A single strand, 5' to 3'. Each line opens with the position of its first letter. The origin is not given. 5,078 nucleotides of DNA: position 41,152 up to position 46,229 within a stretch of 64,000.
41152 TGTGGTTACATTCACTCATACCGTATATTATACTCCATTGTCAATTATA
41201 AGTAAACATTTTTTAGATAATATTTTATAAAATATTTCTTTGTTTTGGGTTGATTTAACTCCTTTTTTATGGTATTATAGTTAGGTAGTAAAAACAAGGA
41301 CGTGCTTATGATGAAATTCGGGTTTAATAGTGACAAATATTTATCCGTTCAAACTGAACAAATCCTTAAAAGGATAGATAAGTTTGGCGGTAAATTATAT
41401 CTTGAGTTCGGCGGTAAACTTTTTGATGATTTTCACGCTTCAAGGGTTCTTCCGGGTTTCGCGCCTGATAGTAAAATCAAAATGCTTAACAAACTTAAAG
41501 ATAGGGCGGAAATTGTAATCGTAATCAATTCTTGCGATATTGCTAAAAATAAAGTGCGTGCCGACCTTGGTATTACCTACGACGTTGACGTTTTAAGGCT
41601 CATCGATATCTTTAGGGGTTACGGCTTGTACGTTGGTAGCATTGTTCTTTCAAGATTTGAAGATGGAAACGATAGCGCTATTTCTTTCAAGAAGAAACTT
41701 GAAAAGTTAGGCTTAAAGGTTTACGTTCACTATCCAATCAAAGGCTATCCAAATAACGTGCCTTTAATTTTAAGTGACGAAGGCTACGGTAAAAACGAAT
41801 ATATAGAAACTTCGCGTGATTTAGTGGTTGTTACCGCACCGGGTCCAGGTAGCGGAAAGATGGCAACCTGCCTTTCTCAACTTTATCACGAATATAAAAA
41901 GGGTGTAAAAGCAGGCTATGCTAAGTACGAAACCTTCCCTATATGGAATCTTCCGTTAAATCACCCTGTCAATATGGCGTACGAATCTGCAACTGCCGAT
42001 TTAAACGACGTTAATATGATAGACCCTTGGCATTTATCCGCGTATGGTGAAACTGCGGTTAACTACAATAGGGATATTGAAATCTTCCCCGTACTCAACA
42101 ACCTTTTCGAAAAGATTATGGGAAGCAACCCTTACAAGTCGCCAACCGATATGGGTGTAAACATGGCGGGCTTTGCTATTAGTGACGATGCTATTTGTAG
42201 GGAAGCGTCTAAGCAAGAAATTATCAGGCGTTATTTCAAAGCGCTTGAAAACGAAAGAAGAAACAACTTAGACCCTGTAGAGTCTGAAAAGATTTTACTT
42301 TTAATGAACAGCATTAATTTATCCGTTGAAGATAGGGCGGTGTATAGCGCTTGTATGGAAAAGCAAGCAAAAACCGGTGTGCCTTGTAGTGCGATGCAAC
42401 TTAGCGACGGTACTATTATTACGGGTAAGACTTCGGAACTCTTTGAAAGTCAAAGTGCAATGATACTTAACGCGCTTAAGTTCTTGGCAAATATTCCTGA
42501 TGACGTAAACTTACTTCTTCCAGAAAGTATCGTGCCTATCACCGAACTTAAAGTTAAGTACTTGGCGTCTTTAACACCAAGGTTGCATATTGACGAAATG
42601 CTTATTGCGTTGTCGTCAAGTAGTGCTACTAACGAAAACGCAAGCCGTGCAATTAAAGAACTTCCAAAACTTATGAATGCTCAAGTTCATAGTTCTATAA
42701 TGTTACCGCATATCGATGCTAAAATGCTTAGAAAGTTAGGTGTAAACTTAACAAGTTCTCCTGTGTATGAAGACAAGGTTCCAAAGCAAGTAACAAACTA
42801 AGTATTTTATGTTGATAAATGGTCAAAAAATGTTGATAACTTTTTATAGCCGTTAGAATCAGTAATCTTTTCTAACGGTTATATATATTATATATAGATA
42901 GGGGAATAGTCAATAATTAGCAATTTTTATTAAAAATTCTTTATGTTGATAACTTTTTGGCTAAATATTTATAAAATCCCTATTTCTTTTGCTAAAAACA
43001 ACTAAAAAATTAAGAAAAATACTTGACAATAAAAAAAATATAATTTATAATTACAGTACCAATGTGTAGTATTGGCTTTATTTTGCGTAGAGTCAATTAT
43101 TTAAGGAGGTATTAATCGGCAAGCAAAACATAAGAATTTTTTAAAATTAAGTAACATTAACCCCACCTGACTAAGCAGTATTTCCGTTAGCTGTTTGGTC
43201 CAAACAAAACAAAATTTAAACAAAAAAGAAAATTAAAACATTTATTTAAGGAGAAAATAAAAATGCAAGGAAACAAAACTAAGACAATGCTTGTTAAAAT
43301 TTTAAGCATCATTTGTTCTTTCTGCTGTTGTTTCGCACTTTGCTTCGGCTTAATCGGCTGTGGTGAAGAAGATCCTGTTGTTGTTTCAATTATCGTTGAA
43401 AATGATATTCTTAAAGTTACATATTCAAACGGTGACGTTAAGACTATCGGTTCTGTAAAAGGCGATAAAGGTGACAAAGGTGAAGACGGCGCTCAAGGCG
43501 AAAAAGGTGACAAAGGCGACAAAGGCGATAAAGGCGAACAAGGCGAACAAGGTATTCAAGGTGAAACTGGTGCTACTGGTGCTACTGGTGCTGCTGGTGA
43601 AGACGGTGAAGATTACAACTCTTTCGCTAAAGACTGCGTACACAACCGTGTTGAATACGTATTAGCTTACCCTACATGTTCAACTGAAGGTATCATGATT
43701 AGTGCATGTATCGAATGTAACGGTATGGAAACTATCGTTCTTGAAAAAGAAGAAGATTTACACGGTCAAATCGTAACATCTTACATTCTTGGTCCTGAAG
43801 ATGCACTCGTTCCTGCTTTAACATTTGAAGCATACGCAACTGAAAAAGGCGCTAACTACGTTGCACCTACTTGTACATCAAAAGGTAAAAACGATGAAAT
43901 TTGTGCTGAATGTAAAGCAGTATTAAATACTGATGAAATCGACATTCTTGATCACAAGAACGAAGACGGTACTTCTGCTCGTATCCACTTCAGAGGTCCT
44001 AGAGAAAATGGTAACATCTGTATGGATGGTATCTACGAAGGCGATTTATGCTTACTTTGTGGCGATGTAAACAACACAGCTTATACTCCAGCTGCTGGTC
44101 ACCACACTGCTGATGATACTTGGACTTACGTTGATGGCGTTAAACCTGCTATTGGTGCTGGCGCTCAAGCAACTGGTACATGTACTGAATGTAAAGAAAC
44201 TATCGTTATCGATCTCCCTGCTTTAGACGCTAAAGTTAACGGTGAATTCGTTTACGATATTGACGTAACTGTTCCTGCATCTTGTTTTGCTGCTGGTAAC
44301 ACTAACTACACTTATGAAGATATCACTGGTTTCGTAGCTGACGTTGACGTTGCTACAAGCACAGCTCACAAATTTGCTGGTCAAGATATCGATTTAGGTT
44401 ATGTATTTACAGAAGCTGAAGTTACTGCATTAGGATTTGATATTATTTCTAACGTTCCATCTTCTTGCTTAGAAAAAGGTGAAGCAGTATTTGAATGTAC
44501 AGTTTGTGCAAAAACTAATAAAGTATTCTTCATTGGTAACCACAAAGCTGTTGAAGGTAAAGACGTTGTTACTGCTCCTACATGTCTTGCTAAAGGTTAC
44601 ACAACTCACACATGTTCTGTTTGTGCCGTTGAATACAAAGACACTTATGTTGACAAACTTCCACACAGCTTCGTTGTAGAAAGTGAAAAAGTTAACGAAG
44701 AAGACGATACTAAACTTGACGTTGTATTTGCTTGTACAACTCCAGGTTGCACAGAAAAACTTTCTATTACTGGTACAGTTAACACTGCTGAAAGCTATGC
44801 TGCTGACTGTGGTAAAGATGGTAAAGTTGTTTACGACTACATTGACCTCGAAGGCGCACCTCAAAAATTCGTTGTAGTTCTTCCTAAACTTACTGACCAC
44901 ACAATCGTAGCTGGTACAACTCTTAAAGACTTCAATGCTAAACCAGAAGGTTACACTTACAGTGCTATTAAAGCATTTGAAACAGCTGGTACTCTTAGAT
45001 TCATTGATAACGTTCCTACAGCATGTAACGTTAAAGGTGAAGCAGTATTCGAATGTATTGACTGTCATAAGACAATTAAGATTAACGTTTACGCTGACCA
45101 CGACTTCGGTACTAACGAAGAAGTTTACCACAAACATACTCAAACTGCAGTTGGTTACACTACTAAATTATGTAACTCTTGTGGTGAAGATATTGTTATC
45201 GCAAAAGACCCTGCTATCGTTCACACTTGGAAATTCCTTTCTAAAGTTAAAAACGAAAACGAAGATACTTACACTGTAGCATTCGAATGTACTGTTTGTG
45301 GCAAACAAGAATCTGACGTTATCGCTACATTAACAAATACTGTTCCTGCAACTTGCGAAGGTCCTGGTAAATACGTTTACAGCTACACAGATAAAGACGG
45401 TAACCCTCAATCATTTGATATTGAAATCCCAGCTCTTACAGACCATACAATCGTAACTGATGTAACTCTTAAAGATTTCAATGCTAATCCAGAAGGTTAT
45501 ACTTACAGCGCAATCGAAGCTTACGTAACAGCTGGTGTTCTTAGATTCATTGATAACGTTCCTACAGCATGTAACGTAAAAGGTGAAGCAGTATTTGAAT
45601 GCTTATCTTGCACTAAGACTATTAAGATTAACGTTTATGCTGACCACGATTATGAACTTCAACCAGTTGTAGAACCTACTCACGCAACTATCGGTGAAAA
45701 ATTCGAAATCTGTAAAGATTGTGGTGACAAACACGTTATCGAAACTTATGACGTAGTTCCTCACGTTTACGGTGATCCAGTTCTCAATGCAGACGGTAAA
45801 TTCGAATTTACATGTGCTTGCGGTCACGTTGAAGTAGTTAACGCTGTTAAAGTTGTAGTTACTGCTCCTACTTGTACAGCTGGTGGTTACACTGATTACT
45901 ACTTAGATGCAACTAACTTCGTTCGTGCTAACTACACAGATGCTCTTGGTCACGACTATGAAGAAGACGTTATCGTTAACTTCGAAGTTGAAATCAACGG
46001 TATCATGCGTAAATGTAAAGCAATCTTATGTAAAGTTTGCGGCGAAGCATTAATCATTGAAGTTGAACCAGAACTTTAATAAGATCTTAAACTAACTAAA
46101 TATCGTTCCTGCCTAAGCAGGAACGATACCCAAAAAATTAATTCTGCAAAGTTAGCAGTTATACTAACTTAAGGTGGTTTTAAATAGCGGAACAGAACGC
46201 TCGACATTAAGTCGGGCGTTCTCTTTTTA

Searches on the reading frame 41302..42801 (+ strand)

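Call 68: search_protein_families(library=pfam, proteins=[window:41302-42801:+], max_evalue=0.00001)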
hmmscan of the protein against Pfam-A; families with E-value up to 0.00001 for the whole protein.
window:41302-42801:+ (499 aa): 2 families
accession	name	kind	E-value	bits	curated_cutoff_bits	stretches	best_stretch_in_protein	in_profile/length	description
PF08903.17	DUF1846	-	1.3e-175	583.5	27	1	7-338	2-332/333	Domain of unknown function DUF1846, N-terminal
PF20921.3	DUF1846_C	-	4.9e-55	185.9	27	1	343-492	1-150/153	Domain of unknown function DUF1846, C-terminal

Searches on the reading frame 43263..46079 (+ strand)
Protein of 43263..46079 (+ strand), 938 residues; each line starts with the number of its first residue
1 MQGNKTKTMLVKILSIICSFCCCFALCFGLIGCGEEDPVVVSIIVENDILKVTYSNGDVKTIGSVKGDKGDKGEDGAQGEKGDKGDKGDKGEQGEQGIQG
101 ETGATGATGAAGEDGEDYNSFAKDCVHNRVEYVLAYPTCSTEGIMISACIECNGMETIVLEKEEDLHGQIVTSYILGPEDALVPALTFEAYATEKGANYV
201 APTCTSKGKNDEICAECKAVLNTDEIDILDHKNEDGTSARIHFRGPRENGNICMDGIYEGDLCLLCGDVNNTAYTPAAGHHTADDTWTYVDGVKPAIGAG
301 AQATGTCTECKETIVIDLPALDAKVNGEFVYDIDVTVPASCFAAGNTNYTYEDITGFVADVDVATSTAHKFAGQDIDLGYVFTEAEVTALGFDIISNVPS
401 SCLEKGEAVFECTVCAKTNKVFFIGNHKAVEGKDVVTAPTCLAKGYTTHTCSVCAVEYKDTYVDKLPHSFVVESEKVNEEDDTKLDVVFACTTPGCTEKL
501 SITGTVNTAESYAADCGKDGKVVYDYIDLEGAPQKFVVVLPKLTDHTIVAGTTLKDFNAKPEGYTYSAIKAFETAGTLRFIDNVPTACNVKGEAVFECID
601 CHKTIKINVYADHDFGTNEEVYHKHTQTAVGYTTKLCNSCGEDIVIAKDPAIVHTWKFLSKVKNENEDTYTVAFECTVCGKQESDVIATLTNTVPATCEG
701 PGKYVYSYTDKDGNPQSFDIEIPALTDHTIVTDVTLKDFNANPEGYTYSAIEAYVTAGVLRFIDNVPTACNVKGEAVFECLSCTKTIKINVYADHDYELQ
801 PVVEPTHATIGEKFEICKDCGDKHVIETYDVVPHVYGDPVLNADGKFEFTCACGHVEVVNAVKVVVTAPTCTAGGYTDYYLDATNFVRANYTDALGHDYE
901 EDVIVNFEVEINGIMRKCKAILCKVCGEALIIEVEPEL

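Call 68: search_protein_families(library=pfam, proteins=[window:43263-46079:+], max_evalue=0.00001)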
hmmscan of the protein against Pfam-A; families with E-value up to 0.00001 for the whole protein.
window:43263-46079:+ (938 aa): 1 family
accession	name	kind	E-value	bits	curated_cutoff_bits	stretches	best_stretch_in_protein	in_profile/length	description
PF01391.23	Collagen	-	5.9e-09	36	27.2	1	67-116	7-56/60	Collagen triple helix repeat (20 copies)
